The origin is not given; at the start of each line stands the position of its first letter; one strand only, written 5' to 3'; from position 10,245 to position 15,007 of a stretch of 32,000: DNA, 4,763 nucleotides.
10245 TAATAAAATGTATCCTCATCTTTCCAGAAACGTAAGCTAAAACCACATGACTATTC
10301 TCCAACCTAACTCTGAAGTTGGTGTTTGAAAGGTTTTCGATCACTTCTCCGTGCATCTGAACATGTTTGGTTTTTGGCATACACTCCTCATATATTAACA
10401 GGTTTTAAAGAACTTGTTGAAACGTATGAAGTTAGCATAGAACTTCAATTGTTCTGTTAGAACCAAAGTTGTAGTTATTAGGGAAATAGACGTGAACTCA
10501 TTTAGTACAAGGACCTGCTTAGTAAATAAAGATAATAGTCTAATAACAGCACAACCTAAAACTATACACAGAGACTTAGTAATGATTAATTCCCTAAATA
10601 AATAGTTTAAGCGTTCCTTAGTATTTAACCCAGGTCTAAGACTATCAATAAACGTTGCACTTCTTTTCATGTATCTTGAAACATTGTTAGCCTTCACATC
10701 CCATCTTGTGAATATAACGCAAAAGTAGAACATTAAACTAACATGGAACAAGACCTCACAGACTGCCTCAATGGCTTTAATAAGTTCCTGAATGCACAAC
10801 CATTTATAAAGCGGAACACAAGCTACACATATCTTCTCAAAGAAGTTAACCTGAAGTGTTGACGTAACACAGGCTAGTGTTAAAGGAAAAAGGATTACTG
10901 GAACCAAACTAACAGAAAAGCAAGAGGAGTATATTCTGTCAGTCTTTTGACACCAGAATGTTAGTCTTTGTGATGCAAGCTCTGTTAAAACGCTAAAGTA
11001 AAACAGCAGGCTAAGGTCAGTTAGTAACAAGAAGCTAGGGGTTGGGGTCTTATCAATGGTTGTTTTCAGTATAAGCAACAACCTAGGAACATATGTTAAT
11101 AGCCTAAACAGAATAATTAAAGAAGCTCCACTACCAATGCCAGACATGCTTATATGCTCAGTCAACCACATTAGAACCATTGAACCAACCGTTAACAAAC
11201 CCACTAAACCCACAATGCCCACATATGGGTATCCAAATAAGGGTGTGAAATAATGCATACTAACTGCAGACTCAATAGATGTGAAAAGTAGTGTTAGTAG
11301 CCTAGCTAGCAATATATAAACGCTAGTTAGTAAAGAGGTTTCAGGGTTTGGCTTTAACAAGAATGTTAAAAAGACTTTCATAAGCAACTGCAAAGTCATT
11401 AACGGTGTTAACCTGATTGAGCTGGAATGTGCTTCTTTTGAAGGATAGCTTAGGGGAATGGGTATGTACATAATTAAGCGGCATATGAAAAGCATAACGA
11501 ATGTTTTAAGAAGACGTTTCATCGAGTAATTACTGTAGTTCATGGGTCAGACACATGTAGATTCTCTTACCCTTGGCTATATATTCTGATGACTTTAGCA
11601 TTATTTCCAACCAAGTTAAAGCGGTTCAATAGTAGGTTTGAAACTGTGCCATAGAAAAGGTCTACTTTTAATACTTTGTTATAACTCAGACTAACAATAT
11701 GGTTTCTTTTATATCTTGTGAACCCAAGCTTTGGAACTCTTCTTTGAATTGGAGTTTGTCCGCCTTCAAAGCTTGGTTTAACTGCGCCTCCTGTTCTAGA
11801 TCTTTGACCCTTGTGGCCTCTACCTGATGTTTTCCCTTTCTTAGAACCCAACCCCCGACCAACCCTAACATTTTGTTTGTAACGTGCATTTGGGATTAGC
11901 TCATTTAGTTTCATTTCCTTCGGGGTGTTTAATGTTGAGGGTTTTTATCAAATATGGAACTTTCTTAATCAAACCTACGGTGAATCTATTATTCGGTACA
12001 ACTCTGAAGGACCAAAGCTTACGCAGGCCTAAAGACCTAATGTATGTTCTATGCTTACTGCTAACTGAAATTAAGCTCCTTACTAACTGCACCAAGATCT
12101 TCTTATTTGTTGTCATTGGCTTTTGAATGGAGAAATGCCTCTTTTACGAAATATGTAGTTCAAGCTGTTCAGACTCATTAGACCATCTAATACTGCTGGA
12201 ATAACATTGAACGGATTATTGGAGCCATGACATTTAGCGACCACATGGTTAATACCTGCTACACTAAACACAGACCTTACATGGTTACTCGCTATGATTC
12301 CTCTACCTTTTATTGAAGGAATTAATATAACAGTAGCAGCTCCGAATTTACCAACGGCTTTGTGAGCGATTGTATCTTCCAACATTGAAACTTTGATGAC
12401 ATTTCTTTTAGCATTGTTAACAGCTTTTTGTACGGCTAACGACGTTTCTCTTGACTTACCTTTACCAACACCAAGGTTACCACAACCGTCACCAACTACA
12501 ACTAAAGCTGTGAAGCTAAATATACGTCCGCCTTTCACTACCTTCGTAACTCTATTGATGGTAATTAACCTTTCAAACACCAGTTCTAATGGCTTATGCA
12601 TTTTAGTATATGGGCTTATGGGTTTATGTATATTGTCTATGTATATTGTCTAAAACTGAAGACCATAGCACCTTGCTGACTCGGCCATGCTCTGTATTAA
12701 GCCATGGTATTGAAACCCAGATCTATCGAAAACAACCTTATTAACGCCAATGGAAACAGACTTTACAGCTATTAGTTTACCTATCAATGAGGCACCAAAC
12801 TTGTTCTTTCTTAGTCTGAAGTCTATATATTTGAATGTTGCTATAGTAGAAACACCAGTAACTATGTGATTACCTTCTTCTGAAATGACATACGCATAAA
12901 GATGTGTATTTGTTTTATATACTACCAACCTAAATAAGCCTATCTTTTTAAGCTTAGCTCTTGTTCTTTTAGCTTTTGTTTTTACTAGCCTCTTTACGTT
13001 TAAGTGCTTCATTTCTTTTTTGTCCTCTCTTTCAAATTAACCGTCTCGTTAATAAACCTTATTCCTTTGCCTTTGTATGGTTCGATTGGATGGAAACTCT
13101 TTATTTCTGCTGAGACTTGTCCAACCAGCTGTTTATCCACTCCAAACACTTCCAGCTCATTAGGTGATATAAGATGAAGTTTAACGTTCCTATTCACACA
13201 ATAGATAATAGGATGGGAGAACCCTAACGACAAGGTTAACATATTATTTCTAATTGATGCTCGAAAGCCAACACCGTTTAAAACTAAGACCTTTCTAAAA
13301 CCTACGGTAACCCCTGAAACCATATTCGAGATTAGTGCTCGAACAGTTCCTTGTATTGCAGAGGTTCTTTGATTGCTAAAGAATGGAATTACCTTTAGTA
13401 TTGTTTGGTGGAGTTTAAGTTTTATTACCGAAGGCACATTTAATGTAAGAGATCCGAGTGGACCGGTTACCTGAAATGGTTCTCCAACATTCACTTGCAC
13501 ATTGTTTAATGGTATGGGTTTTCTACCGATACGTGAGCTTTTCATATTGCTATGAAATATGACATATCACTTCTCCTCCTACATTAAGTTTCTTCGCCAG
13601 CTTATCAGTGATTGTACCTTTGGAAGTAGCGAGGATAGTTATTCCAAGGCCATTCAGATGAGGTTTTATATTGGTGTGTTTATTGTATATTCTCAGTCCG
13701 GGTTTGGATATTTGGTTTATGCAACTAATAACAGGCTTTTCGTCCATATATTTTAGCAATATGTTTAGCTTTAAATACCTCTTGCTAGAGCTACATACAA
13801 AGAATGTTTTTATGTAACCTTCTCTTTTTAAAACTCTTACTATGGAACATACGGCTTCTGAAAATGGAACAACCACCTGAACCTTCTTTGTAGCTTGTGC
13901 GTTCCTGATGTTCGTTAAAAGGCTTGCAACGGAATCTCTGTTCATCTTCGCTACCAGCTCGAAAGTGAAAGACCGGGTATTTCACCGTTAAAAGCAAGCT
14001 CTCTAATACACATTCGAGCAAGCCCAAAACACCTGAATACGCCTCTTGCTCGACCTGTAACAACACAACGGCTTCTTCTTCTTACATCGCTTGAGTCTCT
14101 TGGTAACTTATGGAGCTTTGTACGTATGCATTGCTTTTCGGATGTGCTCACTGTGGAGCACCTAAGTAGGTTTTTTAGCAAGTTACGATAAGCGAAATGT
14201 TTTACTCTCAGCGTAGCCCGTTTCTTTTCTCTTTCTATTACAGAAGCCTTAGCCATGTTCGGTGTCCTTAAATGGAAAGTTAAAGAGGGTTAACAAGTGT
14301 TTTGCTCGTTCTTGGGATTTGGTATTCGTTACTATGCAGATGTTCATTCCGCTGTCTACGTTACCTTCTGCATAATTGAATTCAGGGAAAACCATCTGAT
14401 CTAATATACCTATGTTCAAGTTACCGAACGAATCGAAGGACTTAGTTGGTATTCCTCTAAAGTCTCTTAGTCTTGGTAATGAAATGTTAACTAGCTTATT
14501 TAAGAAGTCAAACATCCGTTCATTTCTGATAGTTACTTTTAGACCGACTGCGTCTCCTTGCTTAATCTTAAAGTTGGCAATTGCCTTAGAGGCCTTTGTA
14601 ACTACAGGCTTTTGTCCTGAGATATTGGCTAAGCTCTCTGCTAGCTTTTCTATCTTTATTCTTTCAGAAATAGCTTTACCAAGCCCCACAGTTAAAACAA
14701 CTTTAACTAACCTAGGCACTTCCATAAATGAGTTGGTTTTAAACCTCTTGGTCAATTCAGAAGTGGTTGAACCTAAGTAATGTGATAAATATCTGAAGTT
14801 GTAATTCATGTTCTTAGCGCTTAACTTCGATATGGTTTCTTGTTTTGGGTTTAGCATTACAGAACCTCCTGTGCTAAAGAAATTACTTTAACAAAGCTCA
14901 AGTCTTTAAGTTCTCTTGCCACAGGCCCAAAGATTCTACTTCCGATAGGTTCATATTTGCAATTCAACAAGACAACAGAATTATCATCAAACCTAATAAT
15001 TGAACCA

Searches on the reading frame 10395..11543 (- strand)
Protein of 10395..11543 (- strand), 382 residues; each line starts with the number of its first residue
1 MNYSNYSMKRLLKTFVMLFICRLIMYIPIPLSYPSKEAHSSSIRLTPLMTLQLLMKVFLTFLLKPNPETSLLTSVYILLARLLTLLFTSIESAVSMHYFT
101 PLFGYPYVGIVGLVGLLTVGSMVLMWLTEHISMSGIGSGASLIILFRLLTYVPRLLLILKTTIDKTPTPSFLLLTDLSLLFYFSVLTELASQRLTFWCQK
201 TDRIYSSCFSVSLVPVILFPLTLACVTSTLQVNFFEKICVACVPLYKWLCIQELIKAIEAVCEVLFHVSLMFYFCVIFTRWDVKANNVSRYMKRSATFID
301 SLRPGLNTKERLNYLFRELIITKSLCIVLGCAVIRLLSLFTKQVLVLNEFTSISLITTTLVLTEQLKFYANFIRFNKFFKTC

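Call 21: search_protein_families(library=ncbifam, proteins=[window:10395-11543:-], max_evalue=0.00001)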
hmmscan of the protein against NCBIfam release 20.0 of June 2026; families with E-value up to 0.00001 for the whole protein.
window:10395-11543:- (382 aa): 3 families
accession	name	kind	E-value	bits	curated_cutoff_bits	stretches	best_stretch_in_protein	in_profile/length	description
TIGR00967.1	3a0501s007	equivalog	1.9e-21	76.4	253.6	1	49-362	69-401/414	preprotein translocase subunit SecY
NF009082.0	PRK12417.1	equivalog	1.4e-11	43.7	353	1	42-379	68-402/406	accessory Sec system protein translocase subunit SecY2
TIGR02920.1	acc_sec_Y2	equivalog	1.2e-10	40.9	249.6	1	42-369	60-385/395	accessory Sec system protein translocase subunit SecY2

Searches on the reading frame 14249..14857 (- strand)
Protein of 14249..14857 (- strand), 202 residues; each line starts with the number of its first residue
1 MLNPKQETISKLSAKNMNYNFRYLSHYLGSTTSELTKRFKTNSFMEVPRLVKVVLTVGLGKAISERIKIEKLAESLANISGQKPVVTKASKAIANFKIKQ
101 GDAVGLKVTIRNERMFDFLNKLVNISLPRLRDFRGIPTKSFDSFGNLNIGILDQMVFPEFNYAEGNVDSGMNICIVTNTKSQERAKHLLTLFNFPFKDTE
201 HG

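Call 21: search_protein_families(library=ncbifam, proteins=[window:14249-14857:-], max_evalue=0.00001)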
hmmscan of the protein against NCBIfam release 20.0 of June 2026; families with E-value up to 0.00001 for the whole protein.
window:14249-14857:- (202 aa): 2 families
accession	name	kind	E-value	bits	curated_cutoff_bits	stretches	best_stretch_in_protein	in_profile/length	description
NF000585.0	PRK00010.1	equivalog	3.3e-63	212.7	186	1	25-198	7-180/181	50S ribosomal protein L5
NF003258.0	PRK04219.1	equivalog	1.3e-22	80.2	166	1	41-178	8-136/178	50S ribosomal protein L5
